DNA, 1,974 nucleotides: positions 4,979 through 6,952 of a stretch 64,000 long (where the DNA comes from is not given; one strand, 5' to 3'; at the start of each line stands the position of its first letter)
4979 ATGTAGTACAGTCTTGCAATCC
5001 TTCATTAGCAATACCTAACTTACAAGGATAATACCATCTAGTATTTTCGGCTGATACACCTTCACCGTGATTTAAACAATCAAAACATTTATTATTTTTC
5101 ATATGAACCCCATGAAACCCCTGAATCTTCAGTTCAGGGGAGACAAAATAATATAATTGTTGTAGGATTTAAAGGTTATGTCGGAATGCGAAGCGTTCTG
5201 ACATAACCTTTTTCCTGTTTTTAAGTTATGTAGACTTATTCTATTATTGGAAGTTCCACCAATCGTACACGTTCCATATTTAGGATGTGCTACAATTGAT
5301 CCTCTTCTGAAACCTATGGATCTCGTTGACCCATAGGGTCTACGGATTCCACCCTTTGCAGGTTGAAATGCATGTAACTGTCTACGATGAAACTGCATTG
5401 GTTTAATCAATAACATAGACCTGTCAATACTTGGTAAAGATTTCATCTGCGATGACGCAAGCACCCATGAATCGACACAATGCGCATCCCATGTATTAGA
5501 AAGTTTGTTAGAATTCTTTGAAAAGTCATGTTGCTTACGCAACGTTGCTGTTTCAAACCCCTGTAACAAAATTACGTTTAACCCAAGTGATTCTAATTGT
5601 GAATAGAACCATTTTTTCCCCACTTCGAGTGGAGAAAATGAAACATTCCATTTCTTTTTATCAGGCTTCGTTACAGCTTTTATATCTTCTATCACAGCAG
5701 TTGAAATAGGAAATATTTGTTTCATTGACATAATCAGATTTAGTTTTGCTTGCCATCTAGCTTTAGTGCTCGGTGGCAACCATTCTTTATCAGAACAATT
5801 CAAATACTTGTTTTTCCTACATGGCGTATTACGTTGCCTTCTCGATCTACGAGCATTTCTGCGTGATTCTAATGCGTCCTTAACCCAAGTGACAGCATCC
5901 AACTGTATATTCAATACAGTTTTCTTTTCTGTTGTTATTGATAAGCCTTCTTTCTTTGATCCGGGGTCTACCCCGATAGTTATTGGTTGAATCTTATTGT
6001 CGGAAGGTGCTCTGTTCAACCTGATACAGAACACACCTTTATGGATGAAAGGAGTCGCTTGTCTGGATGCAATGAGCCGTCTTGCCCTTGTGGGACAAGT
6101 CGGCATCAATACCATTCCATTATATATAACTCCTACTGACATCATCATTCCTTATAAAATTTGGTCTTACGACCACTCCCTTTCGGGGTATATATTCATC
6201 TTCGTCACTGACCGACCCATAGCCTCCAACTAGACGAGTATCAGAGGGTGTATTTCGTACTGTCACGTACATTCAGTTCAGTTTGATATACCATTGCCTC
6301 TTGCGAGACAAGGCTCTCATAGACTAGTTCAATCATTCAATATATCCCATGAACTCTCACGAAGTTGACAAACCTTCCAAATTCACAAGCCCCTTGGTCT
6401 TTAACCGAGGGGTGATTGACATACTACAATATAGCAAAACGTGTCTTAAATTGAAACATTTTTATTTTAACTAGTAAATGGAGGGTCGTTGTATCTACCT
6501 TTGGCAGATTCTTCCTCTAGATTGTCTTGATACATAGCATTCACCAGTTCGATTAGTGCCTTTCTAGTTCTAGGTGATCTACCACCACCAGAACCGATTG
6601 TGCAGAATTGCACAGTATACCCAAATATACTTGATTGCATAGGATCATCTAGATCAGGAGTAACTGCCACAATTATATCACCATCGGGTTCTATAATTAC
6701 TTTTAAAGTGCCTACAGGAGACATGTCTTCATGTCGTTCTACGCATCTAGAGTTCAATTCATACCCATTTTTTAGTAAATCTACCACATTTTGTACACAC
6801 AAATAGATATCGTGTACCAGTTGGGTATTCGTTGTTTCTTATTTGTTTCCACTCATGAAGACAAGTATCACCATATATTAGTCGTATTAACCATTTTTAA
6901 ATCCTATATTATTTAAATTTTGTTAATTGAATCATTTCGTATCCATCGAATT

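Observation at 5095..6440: Phage-borne IsrB (HNH-less IscB) with a structured, GC-rich upstream omega-RNA region, bounded by IS200/IS605-type hairpins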

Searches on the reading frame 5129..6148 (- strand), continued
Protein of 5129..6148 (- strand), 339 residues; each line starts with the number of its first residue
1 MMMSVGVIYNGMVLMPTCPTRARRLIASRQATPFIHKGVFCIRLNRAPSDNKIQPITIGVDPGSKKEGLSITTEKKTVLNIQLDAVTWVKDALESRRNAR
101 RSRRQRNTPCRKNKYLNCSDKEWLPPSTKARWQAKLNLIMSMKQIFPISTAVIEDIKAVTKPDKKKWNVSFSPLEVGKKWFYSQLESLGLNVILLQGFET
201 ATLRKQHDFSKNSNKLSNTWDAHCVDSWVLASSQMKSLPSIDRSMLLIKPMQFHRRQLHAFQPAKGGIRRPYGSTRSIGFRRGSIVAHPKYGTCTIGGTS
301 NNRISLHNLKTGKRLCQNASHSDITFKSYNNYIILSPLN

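Call 72: fold_search(model_id=the predicted structure, library=pdb)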
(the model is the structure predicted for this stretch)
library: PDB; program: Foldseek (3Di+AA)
matches with E <= 10: 1060; with E <= 0.001: 18
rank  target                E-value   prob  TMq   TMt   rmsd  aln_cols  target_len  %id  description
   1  8dmb_P                4.5e-24  1.00  0.71  0.73   5.0       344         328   26  Structure of Desulfovirgula thermocuniculi IsrB (DtIsrB) in complex with omega RNA and target DNA (released 2022-10-19)
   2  7utn_D                2.6e-19  1.00  0.60  0.52  11.4       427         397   18  IscB and wRNA bound to Target DNA (released 2022-06-15)
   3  7xht_A                1.4e-18  1.00  0.59  0.52  11.3       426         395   17  Structure of the OgeuIscB-omega RNA-target DNA complex (released 2022-12-14)
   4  8ctl_D                2.2e-17  1.00  0.59  0.51  11.6       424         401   17  IscB and wRNA bound to Target DNA (locked state) (released 2022-06-15)
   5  8csz_D                5.0e-17  1.00  0.61  0.44   9.2       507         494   16  IscB and wRNA bound to Target DNA (released 2022-06-15)
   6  9k30_A                9.1e-17  1.00  0.57  0.46  10.5       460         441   20  Cryo-EM structure of the TbaIscB-omega RNA-target DNA complex (released 2026-02-04)
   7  9liq_A                1.0e-15  1.00  0.59  0.43  12.2       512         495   15  CryoEM Structures Uncover the Unexpected Hinges of IscB for Enhanced Gene Editing (released 2026-01-21)
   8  9nvu_P                3.2e-13  1.00  0.59  0.36  11.6       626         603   10  Engineered OrufIscB-omegaRNA-target DNA complex (released 2025-05-21)
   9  9k2z_A                2.6e-12  1.00  0.52  0.64   6.0       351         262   15  Cryo-EM structure of the HfmIscB-omega RNA-target DNA complex (released 2026-02-04)
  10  9lir_D                1.2e-09  1.00  0.49  0.36  13.4       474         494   15  CryoEM Structures Uncover the Unexpected Hinges of IscB for Enhanced Gene Editing (released 2026-01-21)
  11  7w8d_A                9.3e-05  1.00  0.29  0.57   6.6       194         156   13  The structure of Deinococcus radiodurans RuvC (released 2022-08-17)
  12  7w8d_B                1.3e-04  1.00  0.27  0.56   6.2       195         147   13  The structure of Deinococcus radiodurans RuvC (released 2022-08-17)
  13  4ld0_B                1.8e-04  1.00  0.29  0.58   6.3       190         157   11  T. thermophilus RuvC in complex with Holliday junction substrate (released 2013-09-04)
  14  7xhj_B                2.1e-04  1.00  0.28  0.59   7.0       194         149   12  Crystal structure of RuvC from Deinococcus radiodurans (released 2022-07-06)
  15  7xhj_A                2.4e-04  1.00  0.29  0.58   7.0       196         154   11  Crystal structure of RuvC from Deinococcus radiodurans (released 2022-07-06)
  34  7wb0_A                4.6e-03  0.96  0.26  0.13  15.5       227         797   10  PlmCasX-sgRNAv1-dsDNA ternary complex at nts loading state with flexible H2 domain (released 2022-03-16)
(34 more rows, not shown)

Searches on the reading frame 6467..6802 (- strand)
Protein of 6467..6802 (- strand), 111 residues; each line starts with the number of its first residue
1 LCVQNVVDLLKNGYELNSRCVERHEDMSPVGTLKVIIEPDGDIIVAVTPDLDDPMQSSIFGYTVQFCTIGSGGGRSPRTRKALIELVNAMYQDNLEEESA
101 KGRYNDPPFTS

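Call 7: search_protein_families(library=ncbifam, proteins=[window:6467-6802:-], max_evalue=1)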
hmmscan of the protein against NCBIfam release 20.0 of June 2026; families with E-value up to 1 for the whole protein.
window:6467-6802:- (111 aa): 1 family
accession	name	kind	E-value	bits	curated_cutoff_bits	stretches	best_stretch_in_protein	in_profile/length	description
NF010750.0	PRK14153.1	equivalog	0.093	12.3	194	1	4-21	161-178/194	nucleotide exchange factor GrpE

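Call 8: search_protein_families(library=phrogs, proteins=[window:6467-6802:-], max_evalue=0.01)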
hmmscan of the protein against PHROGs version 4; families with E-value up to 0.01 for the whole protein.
window:6467-6802:- (111 aa): 0 families

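Call 36: find_related_loci(query=window:6467-6802:-, collection=viral_contigs, flank=4000)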
Query window:6467-6802:- (111 aa) in viral_contigs; peptide patterns used: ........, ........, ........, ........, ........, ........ (x = any residue, [..] = any of these).
5 stretches matched a pattern, but none encodes a relative of the query by tblastn (E <= 1e-3).
